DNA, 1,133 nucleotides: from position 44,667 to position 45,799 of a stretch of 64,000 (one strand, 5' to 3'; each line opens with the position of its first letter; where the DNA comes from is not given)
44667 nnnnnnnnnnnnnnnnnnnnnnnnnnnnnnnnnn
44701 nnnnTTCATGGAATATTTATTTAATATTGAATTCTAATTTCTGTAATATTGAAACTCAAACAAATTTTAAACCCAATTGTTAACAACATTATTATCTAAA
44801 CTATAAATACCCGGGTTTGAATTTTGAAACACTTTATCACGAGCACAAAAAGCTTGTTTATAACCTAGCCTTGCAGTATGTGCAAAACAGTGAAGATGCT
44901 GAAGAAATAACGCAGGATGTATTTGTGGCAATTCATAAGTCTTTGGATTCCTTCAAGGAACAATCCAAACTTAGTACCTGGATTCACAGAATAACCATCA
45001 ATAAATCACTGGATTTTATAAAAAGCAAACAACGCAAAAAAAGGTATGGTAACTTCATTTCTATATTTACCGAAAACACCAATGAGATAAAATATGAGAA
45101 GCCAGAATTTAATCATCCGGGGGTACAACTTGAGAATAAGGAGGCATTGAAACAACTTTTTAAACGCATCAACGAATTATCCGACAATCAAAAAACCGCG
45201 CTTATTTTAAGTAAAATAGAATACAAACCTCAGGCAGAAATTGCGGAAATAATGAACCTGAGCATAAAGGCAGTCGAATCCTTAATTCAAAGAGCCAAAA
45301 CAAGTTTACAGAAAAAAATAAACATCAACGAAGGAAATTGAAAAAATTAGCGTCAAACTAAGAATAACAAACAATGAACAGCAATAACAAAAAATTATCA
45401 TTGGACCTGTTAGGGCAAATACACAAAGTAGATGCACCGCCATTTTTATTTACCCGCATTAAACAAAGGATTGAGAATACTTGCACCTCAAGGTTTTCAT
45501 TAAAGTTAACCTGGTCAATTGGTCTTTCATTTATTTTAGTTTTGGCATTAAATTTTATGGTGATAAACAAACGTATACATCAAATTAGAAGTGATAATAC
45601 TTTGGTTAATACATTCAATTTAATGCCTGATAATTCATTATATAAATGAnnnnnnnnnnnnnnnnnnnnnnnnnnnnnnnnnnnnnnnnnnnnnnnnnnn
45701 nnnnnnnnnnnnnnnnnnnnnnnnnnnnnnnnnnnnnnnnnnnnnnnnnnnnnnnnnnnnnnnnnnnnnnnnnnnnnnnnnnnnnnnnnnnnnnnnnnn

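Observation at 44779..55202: Two paralogous ECF sigma / small membrane protein / periplasmic helical protein modules with a shared upstream GTTAAC motif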

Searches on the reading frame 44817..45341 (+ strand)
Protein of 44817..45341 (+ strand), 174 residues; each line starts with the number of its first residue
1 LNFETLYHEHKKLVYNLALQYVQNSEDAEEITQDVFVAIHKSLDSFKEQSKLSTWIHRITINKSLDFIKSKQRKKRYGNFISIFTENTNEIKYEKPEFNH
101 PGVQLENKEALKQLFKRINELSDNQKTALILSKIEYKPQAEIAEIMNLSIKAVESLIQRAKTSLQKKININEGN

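Call 4: search_protein_families(library=pfam, proteins=[window:44817-45341:+], max_evalue=0.1)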
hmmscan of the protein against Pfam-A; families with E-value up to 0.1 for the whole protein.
window:44817-45341:+ (174 aa): 9 families
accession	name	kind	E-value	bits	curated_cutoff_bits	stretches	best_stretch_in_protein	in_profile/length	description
PF04542.20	Sigma70_r2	-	7e-19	67.8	24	1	6-73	1-70/71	Sigma-70 region 2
PF08281.18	Sigma70_r4_2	-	9.2e-13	48.1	25.7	1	113-164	3-54/54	Sigma-70, region 4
PF04545.22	Sigma70_r4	-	4.9e-07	29.6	24.1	1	118-165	2-49/50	Sigma-70, region 4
PF07638.17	Sigma70_ECF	-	6e-05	23.5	21.1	1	3-168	23-183/185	ECF sigma factor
PF22233.2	PhyR_sigma-like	-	0.0019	18.4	27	1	127-164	10-47/50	Response regulator PhyR, sigma-like domain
PF09888.14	DUF2115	-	0.047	14.6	25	1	58-128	25-95/162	Uncharacterized protein conserved in archaea (DUF2115)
PF10975.14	DUF2802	-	0.055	14.1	33.5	0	8-34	26-52/68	Protein of unknown function (DUF2802)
PF13518.12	HTH_28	-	0.057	14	25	0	128-161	4-37/52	Helix-turn-helix domain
PF14313.11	Soyouz_module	-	0.095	12.9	22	0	140-162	7-29/58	N-terminal region of Paramyxovirinae phosphoprotein (P)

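Call 5: search_protein_families(library=ncbifam, proteins=[window:44817-45341:+], max_evalue=0.1)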
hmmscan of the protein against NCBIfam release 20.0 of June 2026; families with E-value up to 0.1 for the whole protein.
window:44817-45341:+ (174 aa): 103 families (the best 25 are shown)
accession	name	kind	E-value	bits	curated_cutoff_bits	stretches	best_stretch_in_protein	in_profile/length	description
TIGR02985.1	Sig70_bacteroi1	subfamily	5.1e-32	111.3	126.4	1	2-168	2-162/162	RNA polymerase sigma-70 factor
TIGR02937.1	sigma70-ECF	superfamily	1.6e-28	99.4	42.9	1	3-168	3-165/165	sigma-70 family RNA polymerase sigma factor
NF004113.0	PRK05602.1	equivalog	2.1e-27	96.1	208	1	3-171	47-204/211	RNA polymerase sigma factor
NF008888.0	PRK11922.1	equivalog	3.4e-26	92.3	204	1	2-169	31-197/231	RNA polymerase sigma factor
TIGR02939.1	RpoE_Sigma70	equivalog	1.2e-22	80.9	236.15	1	3-168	22-186/190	RNA polymerase sigma factor RpoE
NF058625.1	sigma_PG0214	equivalog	1.2e-22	80.5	130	1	2-169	5-162/170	GFO_1088 family ECF-type sigma factor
NF007223.0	PRK09641.1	equivalog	2.8e-22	79.5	209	1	5-169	22-185/187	RNA polymerase sigma factor SigW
NF006089.0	PRK08241.1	subfamily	4.6e-22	78.5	240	1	4-167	25-203/343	RNA polymerase subunit sigma-70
NF009171.0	PRK12518.1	equivalog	1.8e-21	76.8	208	1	2-167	28-183/191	RNA polymerase sigma factor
NF007225.0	PRK09643.1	equivalog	2.3e-21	76.4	190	1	3-169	29-183/204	RNA polymerase sigma factor SigM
NF006930.0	PRK09415.1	subfamily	3.8e-21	75.7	198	1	6-169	21-176/179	RNA polymerase factor sigma C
TIGR02954.1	Sig70_famx3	hypoth_equivalog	3.8e-21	75.6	188.5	1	2-168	17-167/170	RNA polymerase sigma-70 factor, TIGR02954 family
NF007215.0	PRK09637.1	equivalog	5.7e-21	75.3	212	1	1-168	1-154/181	RNA polymerase sigma factor SigZ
NF009166.1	PRK12513.1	equivalog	7.6e-21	74.7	206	1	3-169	24-187/193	RNA polymerase sigma factor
TIGR02950.1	SigM_subfam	subfamily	2.3e-20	73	147.95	1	3-168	2-158/159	RNA polymerase sigma factor, SigM family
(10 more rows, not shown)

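Call 12: find_homologous_proteins(query=window:44817-45341:+, max_evalue=1e-10)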
Query window:44817-45341:+ (174 aa): 2867 proteins with E <= 1e-10 among 2974 candidates; the best 120 are listed.
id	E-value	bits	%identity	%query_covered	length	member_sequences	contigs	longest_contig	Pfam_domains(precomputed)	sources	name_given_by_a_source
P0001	6.8e-103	359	99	100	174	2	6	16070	PF04545.23,PF04542.21,PF08281.19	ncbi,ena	-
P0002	8.4e-83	294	83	100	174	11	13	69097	PF22233.3,PF04545.23,PF04542.21,PF08281.19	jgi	jgi:RNA polymerase sigma factor (sigma-70 family)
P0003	1.4e-75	271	74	98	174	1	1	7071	PF04545.23,PF04542.21,PF08281.19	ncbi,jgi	-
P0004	6.3e-75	269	73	99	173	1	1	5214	PF22233.3,PF04545.23,PF04542.21,PF08281.19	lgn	-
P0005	2.4e-74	267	71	100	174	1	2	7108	PF04545.23,PF04542.21,PF08281.19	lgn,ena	-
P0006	3.3e-74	266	76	99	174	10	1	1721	PF04545.23,PF04542.21,PF08281.19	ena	-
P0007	3.4e-73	263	72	99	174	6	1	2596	PF22233.3,PF04545.23,PF04542.21,PF08281.19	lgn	-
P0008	5.5e-73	262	72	99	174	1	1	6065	PF22233.3,PF04545.23,PF04542.21,PF08281.19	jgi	jgi:RNA polymerase sigma-70 factor (ECF subfamily)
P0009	7.7e-73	262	69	99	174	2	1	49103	PF22233.3,PF04545.23,PF04542.21,PF08281.19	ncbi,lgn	ncbi:MAG: RNA polymerase sigma factor [Bacteroidota bacterium]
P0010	3.1e-72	260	70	99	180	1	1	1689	PF22233.3,PF04545.23,PF04542.21,PF08281.19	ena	-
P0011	1.2e-71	258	70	99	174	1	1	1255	PF04545.23,PF04542.21,PF08281.19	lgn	-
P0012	3.1e-71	257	70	98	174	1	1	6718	PF22233.3,PF04545.23,PF04542.21,PF08281.19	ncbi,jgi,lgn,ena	jgi:RNA polymerase sigma-70 factor (ECF subfamily)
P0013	5.4e-71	256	72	99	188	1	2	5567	PF22233.3,PF04545.23,PF04542.21,PF08281.19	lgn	-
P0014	5.7e-71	256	72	99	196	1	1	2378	PF22233.3,PF04545.23,PF04542.21,PF08281.19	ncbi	-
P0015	6.0e-71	256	69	99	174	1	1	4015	PF22233.3,PF04545.23,PF04542.21,PF08281.19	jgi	jgi:RNA polymerase sigma-70 factor (ECF subfamily)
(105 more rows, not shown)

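Call 14: find_related_loci(query=A1, collection=genome_contigs, flank=10000)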
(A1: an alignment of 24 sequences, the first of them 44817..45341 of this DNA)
Query A1 (174 aa) in genome_contigs; peptide patterns used: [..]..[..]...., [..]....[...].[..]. (x = any residue, [..] = any of these).
600 stretches matched a pattern (row limit reached: there are more); 543 encode a relative of the query (tblastn E <= 1e-3); the best 80 are kept; 80 distinct loci.
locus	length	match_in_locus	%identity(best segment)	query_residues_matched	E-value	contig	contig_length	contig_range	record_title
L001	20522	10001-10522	83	1-174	4e-93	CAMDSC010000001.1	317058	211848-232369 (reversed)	MAG: Chitinophaga pinensis isolate TrH-25oct19-45 genome assembly, contig: TrH-25oct19-C2, whole genome shotgun sequence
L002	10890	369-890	83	1-174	5e-91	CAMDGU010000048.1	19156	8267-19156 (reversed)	MAG: Chitinophaga pinensis isolate MiH-22jul19-263 genome assembly, contig: MiH-22jul19-C5518, whole genome shotgun sequ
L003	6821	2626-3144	67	1-173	2e-75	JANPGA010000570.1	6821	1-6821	MAG: Bacteroidota bacterium isolate VAR_69_metabat_68 VAR_69_k141_2004421, whole genome shotgun sequence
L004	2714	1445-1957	66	3-173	4e-76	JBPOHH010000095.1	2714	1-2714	MAG: Bacteroidota bacterium isolate MAG_525 c_000000186410, whole genome shotgun sequence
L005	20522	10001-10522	66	1-174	2e-74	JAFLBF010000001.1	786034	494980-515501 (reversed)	MAG: Bacteroidetes bacterium isolate UWPOB_BACT3 gnl_X_OJEEJDBO_1, whole genome shotgun sequence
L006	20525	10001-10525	65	1-172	3e-73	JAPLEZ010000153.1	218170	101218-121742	MAG: Bacteroidetes bacterium isolate LacPavin_0818_WC40_MAG_38_10 LacPavin_0818_WC40_scaffold_445261, whole genome shotg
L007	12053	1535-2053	66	2-174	8e-73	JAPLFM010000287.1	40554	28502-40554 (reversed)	MAG: Candidatus Kapaibacterium sp. isolate LacPavin_0818_WC45_MAG_29_7 LacPavin_0818_WC45_scaffold_127739, whole genome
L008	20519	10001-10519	64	1-173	5e-72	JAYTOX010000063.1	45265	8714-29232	MAG: Bacteroidota bacterium isolate GFS_4286 GFS_4286_62, whole genome shotgun sequence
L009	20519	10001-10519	66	1-173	1e-71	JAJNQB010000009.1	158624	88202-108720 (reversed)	MAG: Arcticibacter sp. isolate MAG_38 k141_69072, whole genome shotgun sequence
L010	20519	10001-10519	67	1-173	5e-71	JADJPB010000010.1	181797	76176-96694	MAG: Bacteroidetes bacterium isolate Fred_18-Q3-R57-64_BATAC.296 tig00011597-10-1827160, whole genome shotgun sequence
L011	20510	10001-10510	64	1-170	6e-71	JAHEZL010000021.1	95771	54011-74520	MAG: Flavobacteriales bacterium isolate nzgw150 NODE_134_length_95772_cov_8.160040, whole genome shotgun sequence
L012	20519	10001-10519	65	1-173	3e-70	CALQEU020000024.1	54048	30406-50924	MAG: Bifidobacterium breve isolate HRS-HS12-bin-145 genome assembly, contig: HRSG-H12-C569, whole genome shotgun sequenc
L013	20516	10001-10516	66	1-173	7e-69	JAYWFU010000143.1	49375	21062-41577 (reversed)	MAG: Bacteroidia bacterium isolate GLR18_GL16_UP_2_concoct_108 GLR18_GL16_UP_2_concoct_108_142, whole genome shotgun seq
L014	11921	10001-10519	62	1-173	6e-69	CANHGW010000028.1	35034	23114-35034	MAG: Bacteroidetes bacterium isolate RE-26jul17-130 genome assembly, contig: RE-26jul17-C1366, whole genome shotgun sequ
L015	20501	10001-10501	62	1-167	1e-67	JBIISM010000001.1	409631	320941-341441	MAG: Bacteroidia bacterium isolate ME2004-05-19_3300042291_group2_bin176 Rohwer_bin1028_scaffold_2_c1, whole genome shot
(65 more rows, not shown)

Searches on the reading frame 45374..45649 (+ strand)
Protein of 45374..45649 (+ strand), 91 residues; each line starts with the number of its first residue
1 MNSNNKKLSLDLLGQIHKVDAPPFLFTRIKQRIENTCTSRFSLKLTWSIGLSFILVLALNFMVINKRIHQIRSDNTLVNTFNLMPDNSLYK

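Call 4: search_protein_families(library=pfam, proteins=[window:45374-45649:+], max_evalue=0.1)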
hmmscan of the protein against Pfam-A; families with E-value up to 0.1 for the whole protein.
window:45374-45649:+ (91 aa): 0 families

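Call 5: search_protein_families(library=ncbifam, proteins=[window:45374-45649:+], max_evalue=0.1)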
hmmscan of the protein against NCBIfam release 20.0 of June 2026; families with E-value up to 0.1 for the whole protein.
window:45374-45649:+ (91 aa): 0 families

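Call 69: search_solved_structures(query=A5, max_evalue=10)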
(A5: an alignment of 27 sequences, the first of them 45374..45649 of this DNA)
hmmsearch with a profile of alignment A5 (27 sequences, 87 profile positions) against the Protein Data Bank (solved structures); distinct sequences matched with E-value up to 10: 1.
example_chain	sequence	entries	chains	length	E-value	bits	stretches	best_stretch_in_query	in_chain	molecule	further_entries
8xpy_A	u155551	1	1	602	7.4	10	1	41-74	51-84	Glycoprotein G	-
